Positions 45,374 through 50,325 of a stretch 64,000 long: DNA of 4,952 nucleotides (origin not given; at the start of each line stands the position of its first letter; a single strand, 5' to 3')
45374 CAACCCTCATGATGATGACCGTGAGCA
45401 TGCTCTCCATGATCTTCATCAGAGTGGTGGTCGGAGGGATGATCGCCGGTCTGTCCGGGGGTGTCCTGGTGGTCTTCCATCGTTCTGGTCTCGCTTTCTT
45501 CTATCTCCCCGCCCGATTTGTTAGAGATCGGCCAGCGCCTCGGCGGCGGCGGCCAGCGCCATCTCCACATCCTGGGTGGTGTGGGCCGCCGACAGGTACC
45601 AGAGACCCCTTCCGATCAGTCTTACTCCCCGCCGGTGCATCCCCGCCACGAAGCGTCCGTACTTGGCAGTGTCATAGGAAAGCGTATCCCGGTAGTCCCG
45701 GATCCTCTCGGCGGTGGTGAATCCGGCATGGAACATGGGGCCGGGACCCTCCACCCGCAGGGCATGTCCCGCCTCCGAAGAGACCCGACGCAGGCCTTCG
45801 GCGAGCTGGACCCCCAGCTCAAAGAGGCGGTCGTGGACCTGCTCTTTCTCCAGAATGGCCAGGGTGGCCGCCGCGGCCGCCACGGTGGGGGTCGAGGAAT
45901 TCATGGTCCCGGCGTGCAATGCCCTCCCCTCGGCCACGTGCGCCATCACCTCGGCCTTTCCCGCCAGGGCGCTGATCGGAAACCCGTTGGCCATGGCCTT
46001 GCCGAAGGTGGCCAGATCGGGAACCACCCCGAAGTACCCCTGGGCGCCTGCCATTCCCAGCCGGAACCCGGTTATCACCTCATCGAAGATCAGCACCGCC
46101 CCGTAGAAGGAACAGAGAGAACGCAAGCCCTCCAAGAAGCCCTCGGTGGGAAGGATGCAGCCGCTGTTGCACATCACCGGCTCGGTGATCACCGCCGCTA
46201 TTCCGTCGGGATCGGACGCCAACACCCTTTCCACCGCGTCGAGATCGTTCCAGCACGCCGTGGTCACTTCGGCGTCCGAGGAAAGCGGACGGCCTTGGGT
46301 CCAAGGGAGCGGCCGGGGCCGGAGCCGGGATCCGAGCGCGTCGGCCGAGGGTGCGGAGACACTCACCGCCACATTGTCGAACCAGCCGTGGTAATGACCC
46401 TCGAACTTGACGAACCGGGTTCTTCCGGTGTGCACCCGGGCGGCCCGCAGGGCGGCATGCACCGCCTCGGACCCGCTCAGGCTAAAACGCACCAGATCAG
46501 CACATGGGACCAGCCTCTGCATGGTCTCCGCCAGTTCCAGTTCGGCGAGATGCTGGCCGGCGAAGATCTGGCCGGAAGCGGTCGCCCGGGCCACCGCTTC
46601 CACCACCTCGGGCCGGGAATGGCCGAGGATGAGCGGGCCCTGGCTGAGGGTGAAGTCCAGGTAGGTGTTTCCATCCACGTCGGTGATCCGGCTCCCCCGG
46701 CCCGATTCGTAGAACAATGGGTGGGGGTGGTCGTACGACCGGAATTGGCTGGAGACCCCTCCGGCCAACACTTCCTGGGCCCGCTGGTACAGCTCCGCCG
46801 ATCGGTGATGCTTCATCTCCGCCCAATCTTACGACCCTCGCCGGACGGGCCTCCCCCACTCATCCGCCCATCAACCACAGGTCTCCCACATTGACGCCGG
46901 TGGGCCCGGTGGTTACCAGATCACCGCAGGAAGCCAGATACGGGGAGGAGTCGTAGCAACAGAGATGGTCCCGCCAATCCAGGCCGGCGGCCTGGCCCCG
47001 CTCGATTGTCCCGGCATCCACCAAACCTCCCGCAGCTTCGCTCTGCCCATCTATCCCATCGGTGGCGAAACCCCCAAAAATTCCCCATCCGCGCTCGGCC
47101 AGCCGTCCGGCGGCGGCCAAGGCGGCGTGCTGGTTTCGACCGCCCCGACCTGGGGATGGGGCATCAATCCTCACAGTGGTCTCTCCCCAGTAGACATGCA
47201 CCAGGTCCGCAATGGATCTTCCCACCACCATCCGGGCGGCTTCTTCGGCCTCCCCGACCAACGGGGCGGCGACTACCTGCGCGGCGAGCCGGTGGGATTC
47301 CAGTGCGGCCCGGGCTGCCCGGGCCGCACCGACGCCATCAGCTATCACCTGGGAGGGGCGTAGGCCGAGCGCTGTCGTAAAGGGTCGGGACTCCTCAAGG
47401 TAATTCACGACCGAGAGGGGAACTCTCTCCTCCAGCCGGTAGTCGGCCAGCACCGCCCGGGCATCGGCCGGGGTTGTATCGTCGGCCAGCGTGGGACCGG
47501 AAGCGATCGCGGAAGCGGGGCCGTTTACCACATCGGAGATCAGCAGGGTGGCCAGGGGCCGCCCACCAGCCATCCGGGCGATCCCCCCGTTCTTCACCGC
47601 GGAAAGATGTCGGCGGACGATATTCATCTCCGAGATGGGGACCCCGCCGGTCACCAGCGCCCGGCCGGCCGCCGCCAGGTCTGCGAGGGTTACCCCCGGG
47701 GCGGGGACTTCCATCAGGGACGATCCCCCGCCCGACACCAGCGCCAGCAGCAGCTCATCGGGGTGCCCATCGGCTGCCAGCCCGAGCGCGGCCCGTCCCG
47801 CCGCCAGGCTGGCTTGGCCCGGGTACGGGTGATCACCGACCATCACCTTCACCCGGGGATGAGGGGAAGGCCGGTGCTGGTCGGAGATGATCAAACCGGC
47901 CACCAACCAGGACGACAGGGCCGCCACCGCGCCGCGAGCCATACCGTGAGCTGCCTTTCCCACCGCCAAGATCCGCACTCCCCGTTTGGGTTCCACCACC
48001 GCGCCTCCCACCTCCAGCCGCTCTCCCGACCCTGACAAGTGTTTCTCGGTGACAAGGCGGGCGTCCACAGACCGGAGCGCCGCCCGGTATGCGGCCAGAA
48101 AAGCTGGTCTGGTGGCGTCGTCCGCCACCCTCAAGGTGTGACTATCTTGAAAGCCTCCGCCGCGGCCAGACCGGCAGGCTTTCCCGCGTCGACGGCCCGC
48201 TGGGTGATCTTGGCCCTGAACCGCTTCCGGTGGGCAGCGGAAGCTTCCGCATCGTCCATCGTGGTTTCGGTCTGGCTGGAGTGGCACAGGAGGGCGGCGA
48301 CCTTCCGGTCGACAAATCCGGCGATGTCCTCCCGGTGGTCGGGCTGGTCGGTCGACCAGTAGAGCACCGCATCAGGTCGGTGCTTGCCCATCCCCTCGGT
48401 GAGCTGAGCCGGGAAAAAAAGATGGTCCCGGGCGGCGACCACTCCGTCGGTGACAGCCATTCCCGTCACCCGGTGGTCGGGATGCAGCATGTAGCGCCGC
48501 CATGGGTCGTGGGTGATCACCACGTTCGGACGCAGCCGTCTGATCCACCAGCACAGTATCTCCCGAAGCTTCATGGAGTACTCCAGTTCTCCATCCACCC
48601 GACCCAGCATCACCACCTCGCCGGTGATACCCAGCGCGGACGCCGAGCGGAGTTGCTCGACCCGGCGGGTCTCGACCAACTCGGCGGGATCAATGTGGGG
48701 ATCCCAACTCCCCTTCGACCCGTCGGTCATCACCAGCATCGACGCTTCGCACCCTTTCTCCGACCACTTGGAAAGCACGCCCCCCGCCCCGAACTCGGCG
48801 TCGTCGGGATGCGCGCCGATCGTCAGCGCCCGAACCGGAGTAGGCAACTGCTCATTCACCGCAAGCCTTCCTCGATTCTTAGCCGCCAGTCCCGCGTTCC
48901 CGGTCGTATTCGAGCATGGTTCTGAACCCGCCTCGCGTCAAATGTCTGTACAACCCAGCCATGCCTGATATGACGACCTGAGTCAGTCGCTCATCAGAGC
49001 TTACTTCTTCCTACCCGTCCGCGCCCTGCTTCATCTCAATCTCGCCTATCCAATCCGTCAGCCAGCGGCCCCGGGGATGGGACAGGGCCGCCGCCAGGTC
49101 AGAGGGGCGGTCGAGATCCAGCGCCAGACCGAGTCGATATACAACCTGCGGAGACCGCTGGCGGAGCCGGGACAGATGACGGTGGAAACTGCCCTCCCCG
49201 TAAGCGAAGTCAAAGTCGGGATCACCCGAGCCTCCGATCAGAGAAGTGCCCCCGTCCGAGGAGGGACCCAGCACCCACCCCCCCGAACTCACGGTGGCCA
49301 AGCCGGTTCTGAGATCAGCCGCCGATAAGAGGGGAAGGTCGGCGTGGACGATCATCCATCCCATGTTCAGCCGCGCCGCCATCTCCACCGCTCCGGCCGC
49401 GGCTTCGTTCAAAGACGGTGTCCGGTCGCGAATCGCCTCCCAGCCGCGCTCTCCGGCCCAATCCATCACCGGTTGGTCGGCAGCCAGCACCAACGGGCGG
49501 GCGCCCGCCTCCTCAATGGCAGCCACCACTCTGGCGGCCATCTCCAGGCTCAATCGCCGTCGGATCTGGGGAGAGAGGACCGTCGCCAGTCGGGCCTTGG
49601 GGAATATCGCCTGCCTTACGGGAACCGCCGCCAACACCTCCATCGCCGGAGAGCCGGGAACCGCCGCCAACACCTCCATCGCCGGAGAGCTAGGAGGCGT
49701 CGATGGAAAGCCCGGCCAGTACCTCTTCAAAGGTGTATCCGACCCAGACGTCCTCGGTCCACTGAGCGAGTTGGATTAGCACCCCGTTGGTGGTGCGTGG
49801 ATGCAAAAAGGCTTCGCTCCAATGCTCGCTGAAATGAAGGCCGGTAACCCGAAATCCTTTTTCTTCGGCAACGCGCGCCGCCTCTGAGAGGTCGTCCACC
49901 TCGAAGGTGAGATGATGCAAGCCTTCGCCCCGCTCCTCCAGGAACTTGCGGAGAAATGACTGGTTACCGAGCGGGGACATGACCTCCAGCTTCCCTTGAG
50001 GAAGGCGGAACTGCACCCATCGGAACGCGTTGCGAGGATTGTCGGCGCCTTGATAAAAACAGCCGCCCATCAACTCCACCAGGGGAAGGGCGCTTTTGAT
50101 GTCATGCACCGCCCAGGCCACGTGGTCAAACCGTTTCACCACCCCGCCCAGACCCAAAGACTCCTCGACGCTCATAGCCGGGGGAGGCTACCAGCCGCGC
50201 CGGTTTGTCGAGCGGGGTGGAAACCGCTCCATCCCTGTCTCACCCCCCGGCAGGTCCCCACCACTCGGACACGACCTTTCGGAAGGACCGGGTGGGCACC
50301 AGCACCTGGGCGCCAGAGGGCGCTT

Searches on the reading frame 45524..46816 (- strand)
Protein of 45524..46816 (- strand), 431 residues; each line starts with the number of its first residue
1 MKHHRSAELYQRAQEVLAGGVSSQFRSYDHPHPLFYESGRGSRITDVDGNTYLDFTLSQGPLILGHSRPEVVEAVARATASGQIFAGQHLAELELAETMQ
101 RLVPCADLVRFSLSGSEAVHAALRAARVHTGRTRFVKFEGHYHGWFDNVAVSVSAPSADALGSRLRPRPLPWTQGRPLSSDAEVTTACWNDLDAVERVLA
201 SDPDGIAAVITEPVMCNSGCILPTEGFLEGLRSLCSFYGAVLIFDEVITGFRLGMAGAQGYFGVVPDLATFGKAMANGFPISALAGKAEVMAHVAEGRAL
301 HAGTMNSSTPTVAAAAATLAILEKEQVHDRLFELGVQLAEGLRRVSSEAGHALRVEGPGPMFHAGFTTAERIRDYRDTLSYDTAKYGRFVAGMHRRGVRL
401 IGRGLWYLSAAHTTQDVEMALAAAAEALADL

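Call 25: search_protein_families(library=pfam, max_evalue=0.00001, proteins=[window:45524-46816:-])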
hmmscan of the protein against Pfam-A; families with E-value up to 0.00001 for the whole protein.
window:45524-46816:- (431 aa): 1 family
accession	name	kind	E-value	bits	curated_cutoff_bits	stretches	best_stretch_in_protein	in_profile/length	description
PF00202.27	Aminotran_3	-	6.7e-66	223.1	30.5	1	30-400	7-381/403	Aminotransferase class-III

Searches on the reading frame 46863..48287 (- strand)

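Call 25: search_protein_families(library=pfam, max_evalue=0.00001, proteins=[window:46863-48287:-])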
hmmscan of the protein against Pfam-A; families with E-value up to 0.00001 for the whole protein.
window:46863-48287:- (475 aa): 2 families
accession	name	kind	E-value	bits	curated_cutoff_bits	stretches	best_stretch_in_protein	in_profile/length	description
PF13660.11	DUF4147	-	6.2e-62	209.5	23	1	65-298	4-234/234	Domain of unknown function (DUF4147)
PF05161.18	MOFRL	-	9.3e-26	90.5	28.3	1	363-469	2-106/106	MOFRL family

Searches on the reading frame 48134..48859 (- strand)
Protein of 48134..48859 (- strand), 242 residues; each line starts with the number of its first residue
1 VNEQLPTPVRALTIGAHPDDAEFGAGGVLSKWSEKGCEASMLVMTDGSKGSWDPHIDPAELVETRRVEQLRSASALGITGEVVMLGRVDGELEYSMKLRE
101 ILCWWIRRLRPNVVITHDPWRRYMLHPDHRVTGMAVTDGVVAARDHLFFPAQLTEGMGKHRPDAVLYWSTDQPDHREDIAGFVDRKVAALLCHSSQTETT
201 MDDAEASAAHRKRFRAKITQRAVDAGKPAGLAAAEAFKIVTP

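Call 25: search_protein_families(library=pfam, max_evalue=0.00001, proteins=[window:48134-48859:-])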
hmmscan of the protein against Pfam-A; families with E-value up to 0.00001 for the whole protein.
window:48134-48859:- (242 aa): 1 family
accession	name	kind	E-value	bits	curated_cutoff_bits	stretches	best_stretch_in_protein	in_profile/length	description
PF02585.22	PIG-L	-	1.7e-27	96.9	28.2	1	12-137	1-126/129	GlcNAc-PI de-N-acetylase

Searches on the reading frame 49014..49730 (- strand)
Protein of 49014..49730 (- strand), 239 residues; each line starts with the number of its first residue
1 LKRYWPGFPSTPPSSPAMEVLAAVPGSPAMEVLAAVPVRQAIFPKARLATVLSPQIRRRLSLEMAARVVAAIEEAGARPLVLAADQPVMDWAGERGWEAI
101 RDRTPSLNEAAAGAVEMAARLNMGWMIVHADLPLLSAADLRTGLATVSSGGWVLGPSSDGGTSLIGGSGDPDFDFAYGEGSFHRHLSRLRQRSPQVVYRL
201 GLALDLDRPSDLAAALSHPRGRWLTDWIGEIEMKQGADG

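Call 25: search_protein_families(library=pfam, max_evalue=0.00001, proteins=[window:49014-49730:-])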
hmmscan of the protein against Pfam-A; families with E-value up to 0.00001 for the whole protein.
window:49014-49730:- (239 aa): 3 families
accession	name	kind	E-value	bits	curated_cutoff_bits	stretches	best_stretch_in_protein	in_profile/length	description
PF01983.22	CofC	-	4.9e-20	72.1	22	1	35-231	4-198/217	Guanylyl transferase CofC like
PF09837.15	DUF2064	-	2.7e-07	30.9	25.8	1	84-168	21-106/120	Uncharacterized protein conserved in bacteria (DUF2064)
PF12804.13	NTP_transf_3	-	3.9e-06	27.6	27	1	64-162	26-127/160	MobA-like NTP transferase domain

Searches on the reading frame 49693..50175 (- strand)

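Call 25: search_protein_families(library=pfam, max_evalue=0.00001, proteins=[window:49693-50175:-])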
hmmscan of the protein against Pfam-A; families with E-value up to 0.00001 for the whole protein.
window:49693-50175:- (161 aa): 2 families
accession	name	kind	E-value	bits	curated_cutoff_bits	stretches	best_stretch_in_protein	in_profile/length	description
PF13669.12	Glyoxalase_4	-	3.5e-17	63.1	27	1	17-113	1-96/109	Glyoxalase/Bleomycin resistance protein/Dioxygenase superfamily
PF13468.12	Glyoxalase_3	-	6.6e-06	26.7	25.1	1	16-141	1-139/176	Glyoxalase-like domain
